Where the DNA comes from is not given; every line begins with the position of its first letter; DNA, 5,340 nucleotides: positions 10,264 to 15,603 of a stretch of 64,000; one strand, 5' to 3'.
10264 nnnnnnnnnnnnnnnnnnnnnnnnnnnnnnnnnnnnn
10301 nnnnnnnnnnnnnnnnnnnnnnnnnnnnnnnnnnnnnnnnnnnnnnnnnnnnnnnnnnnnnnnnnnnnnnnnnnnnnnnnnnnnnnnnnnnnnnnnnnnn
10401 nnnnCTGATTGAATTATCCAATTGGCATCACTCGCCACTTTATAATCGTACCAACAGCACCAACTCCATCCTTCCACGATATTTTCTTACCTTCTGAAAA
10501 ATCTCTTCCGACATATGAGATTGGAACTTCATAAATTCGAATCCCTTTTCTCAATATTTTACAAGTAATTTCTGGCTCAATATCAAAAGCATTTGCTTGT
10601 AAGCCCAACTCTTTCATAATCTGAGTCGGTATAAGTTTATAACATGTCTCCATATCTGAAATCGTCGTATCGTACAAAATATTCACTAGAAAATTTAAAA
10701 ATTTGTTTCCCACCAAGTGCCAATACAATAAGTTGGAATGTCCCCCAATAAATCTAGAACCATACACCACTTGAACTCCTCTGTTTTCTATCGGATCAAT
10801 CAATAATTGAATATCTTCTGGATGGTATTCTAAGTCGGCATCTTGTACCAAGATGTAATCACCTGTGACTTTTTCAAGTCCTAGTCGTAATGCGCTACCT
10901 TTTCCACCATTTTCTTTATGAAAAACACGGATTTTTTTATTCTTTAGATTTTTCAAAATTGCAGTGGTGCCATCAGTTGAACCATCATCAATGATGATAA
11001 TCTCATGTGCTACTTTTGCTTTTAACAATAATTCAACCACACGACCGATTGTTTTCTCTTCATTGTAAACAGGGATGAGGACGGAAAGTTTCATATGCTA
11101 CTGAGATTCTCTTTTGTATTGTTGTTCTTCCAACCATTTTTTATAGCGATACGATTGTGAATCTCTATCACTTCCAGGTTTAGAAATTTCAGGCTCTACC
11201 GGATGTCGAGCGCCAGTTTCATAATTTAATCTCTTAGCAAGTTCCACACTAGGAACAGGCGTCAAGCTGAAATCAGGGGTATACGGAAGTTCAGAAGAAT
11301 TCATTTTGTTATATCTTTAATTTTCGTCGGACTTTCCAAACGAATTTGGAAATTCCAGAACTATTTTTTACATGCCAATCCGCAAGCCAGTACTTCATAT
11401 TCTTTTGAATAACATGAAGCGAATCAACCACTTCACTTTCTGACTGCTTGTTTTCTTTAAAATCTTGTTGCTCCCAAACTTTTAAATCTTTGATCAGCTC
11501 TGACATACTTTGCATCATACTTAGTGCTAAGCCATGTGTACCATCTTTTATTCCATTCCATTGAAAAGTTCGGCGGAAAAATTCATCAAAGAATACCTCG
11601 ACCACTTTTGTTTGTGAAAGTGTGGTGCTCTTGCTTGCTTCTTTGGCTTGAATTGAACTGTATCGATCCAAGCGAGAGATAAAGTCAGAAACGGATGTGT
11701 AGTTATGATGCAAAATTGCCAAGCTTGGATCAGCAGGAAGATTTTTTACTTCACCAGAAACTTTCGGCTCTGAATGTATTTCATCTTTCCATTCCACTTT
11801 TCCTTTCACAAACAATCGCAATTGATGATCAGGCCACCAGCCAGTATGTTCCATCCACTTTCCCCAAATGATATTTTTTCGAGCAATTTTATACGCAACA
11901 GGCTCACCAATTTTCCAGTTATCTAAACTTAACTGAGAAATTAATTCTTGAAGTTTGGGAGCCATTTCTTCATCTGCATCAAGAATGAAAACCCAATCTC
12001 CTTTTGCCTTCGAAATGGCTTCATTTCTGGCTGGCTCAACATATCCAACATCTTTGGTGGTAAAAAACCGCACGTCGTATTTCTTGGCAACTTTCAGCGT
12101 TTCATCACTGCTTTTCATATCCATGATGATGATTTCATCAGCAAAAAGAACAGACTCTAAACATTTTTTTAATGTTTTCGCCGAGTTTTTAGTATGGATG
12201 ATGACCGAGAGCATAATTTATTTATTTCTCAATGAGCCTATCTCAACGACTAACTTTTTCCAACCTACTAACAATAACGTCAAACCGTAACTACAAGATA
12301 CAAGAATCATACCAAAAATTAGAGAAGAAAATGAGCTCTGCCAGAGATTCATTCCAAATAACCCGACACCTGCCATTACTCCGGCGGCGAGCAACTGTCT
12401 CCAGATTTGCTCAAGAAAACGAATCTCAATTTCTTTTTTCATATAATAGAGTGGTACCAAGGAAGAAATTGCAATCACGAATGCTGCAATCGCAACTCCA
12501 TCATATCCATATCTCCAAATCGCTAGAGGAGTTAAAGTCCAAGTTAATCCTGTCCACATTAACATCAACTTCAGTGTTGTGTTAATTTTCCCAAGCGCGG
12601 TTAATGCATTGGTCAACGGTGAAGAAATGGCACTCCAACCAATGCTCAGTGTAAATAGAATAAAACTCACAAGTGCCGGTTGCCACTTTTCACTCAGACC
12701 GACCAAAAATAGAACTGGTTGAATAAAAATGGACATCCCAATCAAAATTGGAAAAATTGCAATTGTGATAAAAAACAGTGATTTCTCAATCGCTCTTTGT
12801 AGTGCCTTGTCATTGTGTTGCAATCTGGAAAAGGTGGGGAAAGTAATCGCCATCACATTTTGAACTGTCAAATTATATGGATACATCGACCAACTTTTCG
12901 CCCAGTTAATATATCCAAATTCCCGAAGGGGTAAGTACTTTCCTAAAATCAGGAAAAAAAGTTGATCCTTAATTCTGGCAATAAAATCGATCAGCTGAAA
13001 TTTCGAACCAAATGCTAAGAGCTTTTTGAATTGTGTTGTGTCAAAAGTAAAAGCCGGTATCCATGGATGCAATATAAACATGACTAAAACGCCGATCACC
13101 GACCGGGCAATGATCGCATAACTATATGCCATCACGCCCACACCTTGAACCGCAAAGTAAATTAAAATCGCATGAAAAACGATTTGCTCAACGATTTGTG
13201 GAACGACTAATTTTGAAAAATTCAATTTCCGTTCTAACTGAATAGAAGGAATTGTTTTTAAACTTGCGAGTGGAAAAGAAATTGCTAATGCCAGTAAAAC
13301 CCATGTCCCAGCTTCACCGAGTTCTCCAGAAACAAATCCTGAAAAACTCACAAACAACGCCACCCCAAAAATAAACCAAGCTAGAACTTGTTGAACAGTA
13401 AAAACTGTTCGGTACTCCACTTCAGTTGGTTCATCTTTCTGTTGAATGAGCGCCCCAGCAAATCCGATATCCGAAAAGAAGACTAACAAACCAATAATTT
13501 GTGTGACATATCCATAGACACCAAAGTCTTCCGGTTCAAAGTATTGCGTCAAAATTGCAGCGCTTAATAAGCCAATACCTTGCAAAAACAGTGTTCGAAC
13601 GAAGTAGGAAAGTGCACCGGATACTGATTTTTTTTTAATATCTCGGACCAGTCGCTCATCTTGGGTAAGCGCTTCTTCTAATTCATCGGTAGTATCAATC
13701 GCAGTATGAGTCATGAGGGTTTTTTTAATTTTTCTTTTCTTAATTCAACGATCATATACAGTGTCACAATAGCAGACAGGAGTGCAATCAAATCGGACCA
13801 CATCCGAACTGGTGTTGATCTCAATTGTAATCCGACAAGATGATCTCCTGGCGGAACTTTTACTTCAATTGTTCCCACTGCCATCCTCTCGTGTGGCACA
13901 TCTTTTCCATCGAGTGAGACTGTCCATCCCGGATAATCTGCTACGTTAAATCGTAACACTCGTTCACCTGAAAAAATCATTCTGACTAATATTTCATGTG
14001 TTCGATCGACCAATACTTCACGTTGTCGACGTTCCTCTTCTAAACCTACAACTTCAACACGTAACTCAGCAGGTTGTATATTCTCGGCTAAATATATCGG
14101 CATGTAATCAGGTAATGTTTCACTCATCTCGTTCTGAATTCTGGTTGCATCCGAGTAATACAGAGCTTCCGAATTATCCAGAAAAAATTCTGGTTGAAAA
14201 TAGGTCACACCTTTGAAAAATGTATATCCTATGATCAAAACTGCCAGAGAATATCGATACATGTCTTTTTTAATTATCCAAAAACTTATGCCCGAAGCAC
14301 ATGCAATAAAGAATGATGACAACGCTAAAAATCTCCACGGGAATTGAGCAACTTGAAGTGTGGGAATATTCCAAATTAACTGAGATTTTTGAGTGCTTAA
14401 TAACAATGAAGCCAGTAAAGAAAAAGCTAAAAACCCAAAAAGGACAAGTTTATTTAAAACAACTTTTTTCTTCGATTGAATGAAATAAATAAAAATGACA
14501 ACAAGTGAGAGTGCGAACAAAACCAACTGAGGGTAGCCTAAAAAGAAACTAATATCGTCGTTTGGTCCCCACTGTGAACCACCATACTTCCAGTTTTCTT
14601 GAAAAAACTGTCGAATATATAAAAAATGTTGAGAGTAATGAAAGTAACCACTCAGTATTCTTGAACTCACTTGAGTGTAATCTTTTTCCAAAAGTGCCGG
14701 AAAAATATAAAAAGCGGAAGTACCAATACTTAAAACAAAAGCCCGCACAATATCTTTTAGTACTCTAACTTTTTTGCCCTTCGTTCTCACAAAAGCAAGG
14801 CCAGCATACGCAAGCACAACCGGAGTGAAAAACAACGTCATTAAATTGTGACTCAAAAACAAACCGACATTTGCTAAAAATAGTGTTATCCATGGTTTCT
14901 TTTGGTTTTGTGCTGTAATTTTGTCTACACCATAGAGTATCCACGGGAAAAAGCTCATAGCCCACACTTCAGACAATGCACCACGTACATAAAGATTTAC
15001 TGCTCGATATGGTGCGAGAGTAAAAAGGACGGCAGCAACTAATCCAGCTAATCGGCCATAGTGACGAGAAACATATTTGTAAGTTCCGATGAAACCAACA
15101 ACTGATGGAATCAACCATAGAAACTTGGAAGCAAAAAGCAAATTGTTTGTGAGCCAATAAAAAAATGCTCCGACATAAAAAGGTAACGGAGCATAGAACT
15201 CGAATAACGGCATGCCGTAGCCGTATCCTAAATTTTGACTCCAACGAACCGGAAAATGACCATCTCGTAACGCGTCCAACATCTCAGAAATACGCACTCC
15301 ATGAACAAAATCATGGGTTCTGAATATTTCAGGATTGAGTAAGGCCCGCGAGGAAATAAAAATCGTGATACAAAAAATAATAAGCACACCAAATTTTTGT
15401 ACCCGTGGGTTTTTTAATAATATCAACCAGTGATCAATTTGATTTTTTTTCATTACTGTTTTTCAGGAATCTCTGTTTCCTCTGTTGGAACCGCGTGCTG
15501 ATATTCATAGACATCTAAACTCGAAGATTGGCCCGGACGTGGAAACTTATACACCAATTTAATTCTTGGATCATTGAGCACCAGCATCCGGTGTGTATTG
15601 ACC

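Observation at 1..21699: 21.7-kb single-strand glycan-assembly megalocus with 7-8 GT-C enzymes, two lipid-phosphate-sugar synthases, a flippase and an LCP ligase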

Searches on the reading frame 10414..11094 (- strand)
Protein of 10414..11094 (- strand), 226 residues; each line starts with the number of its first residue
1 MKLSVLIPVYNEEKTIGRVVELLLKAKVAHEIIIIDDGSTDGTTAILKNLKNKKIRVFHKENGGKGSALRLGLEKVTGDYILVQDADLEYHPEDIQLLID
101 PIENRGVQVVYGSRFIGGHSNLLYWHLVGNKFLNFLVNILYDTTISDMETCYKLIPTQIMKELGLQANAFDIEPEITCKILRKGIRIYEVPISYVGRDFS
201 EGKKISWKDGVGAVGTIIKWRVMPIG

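Call 6: search_protein_families(library=pfam, proteins=[window:10414-11094:-], max_evalue=0.01)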
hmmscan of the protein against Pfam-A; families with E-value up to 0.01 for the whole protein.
window:10414-11094:- (226 aa): 5 families
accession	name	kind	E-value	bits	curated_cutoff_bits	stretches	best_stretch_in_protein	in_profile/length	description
PF00535.33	Glycos_transf_2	-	5.5e-38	131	23.3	1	4-163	1-167/168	Glycosyl transferase family 2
PF13641.12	Glyco_tranf_2_3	-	5.5e-09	36.8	27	1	3-116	3-125/230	Glycosyltransferase like family 2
PF10111.15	Glyco_tranf_2_2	-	7.5e-09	35.9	27.3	1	4-88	1-92/276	Glycosyltransferase like family 2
PF13704.12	Glyco_tranf_2_4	-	2.7e-07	31.4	27.5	1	11-87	2-81/98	Glycosyl transferase family 2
PF13506.12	Glyco_transf_21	-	0.0025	17.8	21.7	1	65-147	18-98/174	Glycosyl transferase family 21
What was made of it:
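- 10414..11094 (-): g9: soluble GT2, candidate polyprenyl-phosphate sugar synthase (DPM1/AglJ/PpgS-like). PF00535 E=5.5e-38 (call 6).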

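Call 9: search_protein_families(library=ncbifam, proteins=[window:10414-11094:-], max_evalue=0.01)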
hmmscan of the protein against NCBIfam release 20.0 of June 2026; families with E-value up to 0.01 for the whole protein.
window:10414-11094:- (226 aa): 28 families (the best 25 are shown)
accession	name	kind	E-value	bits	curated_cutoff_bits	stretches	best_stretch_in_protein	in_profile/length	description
TIGR04182.1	glyco_TIGR04182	equivalog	2.1e-39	135.7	325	1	3-219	2-216/293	S-layer glycoprotein N-glycosyltransferase AglJ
NF007482.0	PRK10073.1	equivalog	1.5e-17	63.6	423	1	2-102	7-110/334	glycosyltransferase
TIGR03937.1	PgaC_IcaA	equivalog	2.3e-17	63.1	422.3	1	2-110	46-159/407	poly-beta-1,6-N-acetyl-D-glucosamine synthase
NF047588.1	GlcsyltransPgfSStrep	equivalog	2.5e-17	63.1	500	1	1-160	1-164/308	glycosyltransferase PgfS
NF007986.1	PRK10714.1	equivalog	1.4e-16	60.4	529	1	2-162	7-171/316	undecaprenyl-phosphate 4-deoxy-4-formamido-L-arabinose transferase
NF058614.1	PPMAGASynPpgS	equivalog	8.1e-16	58.1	370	1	5-214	4-216/226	polyprenyl-phospho-N-acetylgalactosaminyl synthase PpgS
NF041391.1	DPhHxTase_Halo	equivalog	1e-15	57.3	375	1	9-198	3-187/213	dolichyl-phosphate hexose transferase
TIGR04283.1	glyco_like_mftF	equivalog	3e-15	56.4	182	1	3-106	1-101/221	TIGR04283 family arsenosugar biosynthesis glycosyltransferase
NF041875.1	EPS_EpsD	equivalog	3.9e-15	56.1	370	1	3-111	1-113/325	exopolysaccharide biosynthesis glycosyltransferase EpsD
NF010496.0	PRK13915.1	equivalog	8.3e-14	51.4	262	1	2-111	32-152/307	glucosyl-3-phosphoglycerate synthase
NF047683.1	TeichurnBiosyTuaG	equivalog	4.6e-13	49.4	400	1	3-100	8-109/252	teichuronic acid biosynthesis protein TuaG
TIGR03965.1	mycofact_glyco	equivalog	1.6e-09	37.2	280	1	3-112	76-189/467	mycofactocin biosynthesis glycosyltransferase MftF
NF053739.1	GlytfEpsEBac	equivalog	2.7e-09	36.4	450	1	2-88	2-93/265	glycosyltransferase EpsE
NF050050.1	ProtGlycPglI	equivalog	3.2e-09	36.6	500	1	2-117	3-122/306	GalNAc(5)-diNAcBac-PP-undecaprenol beta-1,3-glucosyltransferase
TIGR03469.1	HpnB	hypoth_equivalog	1.2e-08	34.4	379.25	1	3-110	46-168/386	hopene-associated glycosyltransferase HpnB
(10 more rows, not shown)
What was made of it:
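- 10414..11094 (-): AglJ E=2e-39 and a full-length PpgS alignment (call 9).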

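Call 63: search_solved_structures(query=window:10414-11094:-, max_evalue=0.00001)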
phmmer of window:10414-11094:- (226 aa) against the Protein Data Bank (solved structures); distinct sequences matched with E-value up to 0.00001: 24.
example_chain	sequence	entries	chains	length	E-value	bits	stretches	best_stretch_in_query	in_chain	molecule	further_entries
2z87_A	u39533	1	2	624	5.9e-16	62.1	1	3-111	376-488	Chondroitin synthase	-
2z86_A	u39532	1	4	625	6e-16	62.1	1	3-111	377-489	Chondroitin synthase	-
5mlz_A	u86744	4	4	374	1.3e-14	57.8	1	1-201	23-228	Dolichol monophosphate mannose synthase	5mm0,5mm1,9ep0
9hwj_A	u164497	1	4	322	4.5e-13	52.7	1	2-203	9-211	Undecaprenyl-phosphate 4-deoxy-4-formamido-L-arabinose transferase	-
5ekp_C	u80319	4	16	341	2e-12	50.6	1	2-114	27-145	Uncharacterized glycosyltransferase sll0501 | Glycosyltransferase sll0501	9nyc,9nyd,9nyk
5eke_A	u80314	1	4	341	2e-12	50.6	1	2-114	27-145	Uncharacterized glycosyltransferase sll0501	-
9nye_A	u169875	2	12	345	2e-12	50.6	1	2-114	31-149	Glycosyltransferase sll0501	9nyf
9omm_A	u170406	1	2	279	7.8e-12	48.6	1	3-119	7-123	Glycosyltransferase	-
9omh_A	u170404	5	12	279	7.9e-12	48.6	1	3-119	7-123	Glycosyltransferase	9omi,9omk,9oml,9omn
9omj_A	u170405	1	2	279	7.9e-12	48.6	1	3-119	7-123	Glycosyltransferase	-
9bhc_C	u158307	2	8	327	8.2e-12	48.6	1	2-202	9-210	Undecaprenyl-phosphate 4-deoxy-4-formamido-L-arabinose transferase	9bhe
8vxh_A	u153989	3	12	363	1.1e-11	48.1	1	2-202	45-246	Undecaprenyl-phosphate 4-deoxy-4-formamido-L-arabinose transferase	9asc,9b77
3bcv_A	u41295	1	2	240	1.2e-11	48.1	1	2-96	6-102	Putative glycosyltransferase protein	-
6p61_A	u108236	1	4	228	1.2e-10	44.7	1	3-95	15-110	Glycosyltransferase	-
5hea_A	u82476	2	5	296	1.9e-10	44.2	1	3-88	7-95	Putative glycosyltransferase (GalT1)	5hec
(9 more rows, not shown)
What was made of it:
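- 10414..11094 (-): DPMS 5mlz (1e-14) and ArnC match over residues 1-203 (call 63).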

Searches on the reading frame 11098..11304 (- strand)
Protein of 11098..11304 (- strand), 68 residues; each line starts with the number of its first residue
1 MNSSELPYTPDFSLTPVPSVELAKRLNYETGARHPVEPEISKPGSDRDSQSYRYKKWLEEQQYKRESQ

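Call 65: search_protein_families(library=ncbifam, proteins=[window:11098-11304:-], max_evalue=0.001)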
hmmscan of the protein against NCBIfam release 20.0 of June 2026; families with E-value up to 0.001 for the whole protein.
window:11098-11304:- (68 aa): 0 families

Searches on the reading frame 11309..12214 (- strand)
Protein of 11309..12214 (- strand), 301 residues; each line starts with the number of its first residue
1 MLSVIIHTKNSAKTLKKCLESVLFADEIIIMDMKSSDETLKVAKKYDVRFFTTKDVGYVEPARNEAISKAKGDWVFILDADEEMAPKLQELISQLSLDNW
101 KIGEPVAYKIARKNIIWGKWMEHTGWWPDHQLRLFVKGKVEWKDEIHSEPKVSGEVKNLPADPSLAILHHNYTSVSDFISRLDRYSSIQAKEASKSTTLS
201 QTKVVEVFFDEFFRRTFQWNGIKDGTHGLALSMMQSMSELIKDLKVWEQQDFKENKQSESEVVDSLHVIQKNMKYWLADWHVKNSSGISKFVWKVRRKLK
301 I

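Call 5: search_protein_families(library=pfam, proteins=[window:11309-12214:-], max_evalue=0.01)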
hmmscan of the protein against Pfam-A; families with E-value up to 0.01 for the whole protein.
window:11309-12214:- (301 aa): 3 families
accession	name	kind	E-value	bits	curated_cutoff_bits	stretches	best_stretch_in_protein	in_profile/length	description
PF00535.33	Glycos_transf_2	-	1.5e-20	74.2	23.3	1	3-124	1-132/168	Glycosyl transferase family 2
PF13704.12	Glyco_tranf_2_4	-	4.9e-05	24.2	27.5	1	10-82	2-82/98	Glycosyl transferase family 2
PF13641.12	Glyco_tranf_2_3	-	0.00026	21.5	27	1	2-88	3-103/230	Glycosyltransferase like family 2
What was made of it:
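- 11309..12214 (-): g8: soluble GT2 Leloir glycosyltransferase, paralog of g11. PF00535 E=1.5e-20 (call 5).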

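Call 9: search_protein_families(library=ncbifam, proteins=[window:11309-12214:-], max_evalue=0.01)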
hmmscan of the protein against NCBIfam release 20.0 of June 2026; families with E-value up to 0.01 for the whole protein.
window:11309-12214:- (301 aa): 13 families
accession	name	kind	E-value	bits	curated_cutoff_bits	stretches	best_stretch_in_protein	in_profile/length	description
TIGR04283.1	glyco_like_mftF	equivalog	1.5e-10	41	182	1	2-127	1-127/221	TIGR04283 family arsenosugar biosynthesis glycosyltransferase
NF007482.0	PRK10073.1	equivalog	2.5e-10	39.9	423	1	2-96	8-110/334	glycosyltransferase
TIGR04195.1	S_glycosyl_SunS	equivalog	9e-10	37.9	350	1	6-173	63-225/421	SunS family peptide S-glycosyltransferase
NF050050.1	ProtGlycPglI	equivalog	2.8e-07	30.2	500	1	2-94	4-107/306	GalNAc(5)-diNAcBac-PP-undecaprenol beta-1,3-glucosyltransferase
NF041875.1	EPS_EpsD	equivalog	3.2e-07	30.1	370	1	2-88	1-96/325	exopolysaccharide biosynthesis glycosyltransferase EpsD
NF038302.1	EPS_HpsE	equivalog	7.7e-07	28.4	300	1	2-84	3-99/307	hormogonium polysaccharide biosynthesis glycosyltransferase HpsE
NF047683.1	TeichurnBiosyTuaG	equivalog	1.1e-06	28.5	400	1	2-89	8-105/252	teichuronic acid biosynthesis protein TuaG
TIGR04182.1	glyco_TIGR04182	equivalog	0.00011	21.7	325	1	3-87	3-88/293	S-layer glycoprotein N-glycosyltransferase AglJ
NF038299.1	EPS_HpsN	equivalog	0.00079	18.5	425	1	2-104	3-114/317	hormogonium polysaccharide biosynthesis glycosyltransferase HpsN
NF010496.0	PRK13915.1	equivalog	0.00096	18.3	262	1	2-81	33-126/307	glucosyl-3-phosphoglycerate synthase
NF053739.1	GlytfEpsEBac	equivalog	0.0015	17.5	450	1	2-50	3-55/265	glycosyltransferase EpsE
TIGR03111.1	glyc2_xrt_Gpos1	hypoth_equivalog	0.0021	16.9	363.95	1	3-85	52-145/439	TIGR03111 family XrtG-associated glycosyltransferase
TIGR03965.1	mycofact_glyco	equivalog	0.0055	15.6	280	1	3-95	77-179/467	mycofactocin biosynthesis glycosyltransferase MftF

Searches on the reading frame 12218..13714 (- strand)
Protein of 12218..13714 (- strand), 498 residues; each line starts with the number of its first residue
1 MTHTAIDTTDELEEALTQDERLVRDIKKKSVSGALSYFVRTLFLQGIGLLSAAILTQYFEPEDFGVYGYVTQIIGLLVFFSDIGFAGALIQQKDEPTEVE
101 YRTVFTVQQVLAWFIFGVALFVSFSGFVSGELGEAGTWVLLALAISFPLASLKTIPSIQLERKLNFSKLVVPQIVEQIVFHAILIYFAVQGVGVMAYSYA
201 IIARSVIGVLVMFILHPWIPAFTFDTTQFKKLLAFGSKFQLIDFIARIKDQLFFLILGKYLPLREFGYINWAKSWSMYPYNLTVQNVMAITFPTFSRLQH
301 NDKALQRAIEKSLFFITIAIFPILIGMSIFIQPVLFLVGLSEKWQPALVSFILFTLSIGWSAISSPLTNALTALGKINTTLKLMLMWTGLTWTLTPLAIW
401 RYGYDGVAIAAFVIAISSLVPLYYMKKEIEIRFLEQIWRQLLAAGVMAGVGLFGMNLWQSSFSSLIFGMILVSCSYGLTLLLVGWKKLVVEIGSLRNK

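Call 5: search_protein_families(library=pfam, proteins=[window:12218-13714:-], max_evalue=0.01)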
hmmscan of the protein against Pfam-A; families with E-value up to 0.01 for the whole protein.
window:12218-13714:- (498 aa): 2 families
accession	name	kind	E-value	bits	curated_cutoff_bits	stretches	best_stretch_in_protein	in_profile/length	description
PF13440.11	Polysacc_synt_3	-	3e-50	171.6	23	1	55-347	2-291/293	Polysaccharide biosynthesis protein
PF01943.22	Polysacc_synt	-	1.4e-18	67.8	28.2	1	32-299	3-274/274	Polysaccharide biosynthesis protein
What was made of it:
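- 12218..13714 (-): g7: Wzx/MOP-family lipid-linked glycan flippase. Polysacc_synt_3 E=3e-50 (call 5).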

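Call 9: search_protein_families(library=ncbifam, proteins=[window:12218-13714:-], max_evalue=0.01)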
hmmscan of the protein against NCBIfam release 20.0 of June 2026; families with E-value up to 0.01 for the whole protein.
window:12218-13714:- (498 aa): 3 families
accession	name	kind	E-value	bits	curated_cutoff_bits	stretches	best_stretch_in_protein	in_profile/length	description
NF007773.0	PRK10459.1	equivalog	3.3e-31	108.8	273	1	26-492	3-475/492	MOP flippase family protein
NF058658.1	Oglyco_Wzx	exception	2.4e-30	106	720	1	26-481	6-461/478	O-glycosylation flippase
NF047674.1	TeichurnBiosyTuaB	equivalog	6.2e-21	75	580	1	25-427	3-405/469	teichuronic acid biosynthesis protein TuaB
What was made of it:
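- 12218..13714 (-): NCBIfam gives MOP flippase 3e-31, O-glycosylation flippase 2e-30 and TuaB 6e-21 (call 9).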

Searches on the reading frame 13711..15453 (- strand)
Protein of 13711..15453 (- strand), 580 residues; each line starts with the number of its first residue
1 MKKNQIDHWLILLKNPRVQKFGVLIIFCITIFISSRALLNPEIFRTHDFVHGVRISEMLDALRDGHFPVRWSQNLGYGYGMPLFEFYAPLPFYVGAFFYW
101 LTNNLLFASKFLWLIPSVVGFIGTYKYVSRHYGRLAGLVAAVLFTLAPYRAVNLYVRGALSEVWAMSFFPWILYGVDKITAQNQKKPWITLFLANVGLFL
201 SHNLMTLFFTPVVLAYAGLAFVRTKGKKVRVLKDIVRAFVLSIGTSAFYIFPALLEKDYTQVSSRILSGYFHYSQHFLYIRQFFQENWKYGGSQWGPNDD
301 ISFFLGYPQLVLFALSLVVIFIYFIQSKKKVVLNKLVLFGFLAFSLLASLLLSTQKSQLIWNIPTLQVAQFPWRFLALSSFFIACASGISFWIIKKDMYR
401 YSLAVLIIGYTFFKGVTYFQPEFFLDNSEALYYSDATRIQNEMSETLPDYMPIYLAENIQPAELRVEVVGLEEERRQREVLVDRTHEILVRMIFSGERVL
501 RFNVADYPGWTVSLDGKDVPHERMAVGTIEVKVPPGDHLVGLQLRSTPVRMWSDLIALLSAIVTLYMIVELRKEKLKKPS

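Call 5: search_protein_families(library=pfam, proteins=[window:13711-15453:-], max_evalue=0.01)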
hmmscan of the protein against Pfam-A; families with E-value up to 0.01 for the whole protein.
window:13711-15453:- (580 aa): 3 families
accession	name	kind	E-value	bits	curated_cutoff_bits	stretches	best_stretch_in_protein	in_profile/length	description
PF10131.15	PTPS_related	-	7.2e-13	48.3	26.4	1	84-422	1-310/621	6-pyruvoyl-tetrahydropterin synthase related domain; membrane protein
PF09586.16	YfhO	-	1.9e-09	36.9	28.5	1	495-543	774-822/835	Bacterial membrane protein YfhO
PF11847.13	GT-C_AftD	-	0.00028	19.4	26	1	72-259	46-221/661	Alpha-(1->3)-arabinofuranosyltransferase, N-terminal GT-C domain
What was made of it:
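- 13711..15453 (-): g6: GT-C transferase, PTPS_related/YfhO-like. The AftD N-terminal GT-C domain matches weakly at 2.8e-4 (call 5).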

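Call 9: search_protein_families(library=ncbifam, proteins=[window:13711-15453:-], max_evalue=0.01)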
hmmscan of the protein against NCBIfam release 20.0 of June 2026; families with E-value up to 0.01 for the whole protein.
window:13711-15453:- (580 aa): 0 families

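Call 77: search_solved_structures(query=window:13711-15453:-, max_evalue=0.1)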
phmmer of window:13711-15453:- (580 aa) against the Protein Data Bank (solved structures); distinct sequences matched with E-value up to 0.1: 0.
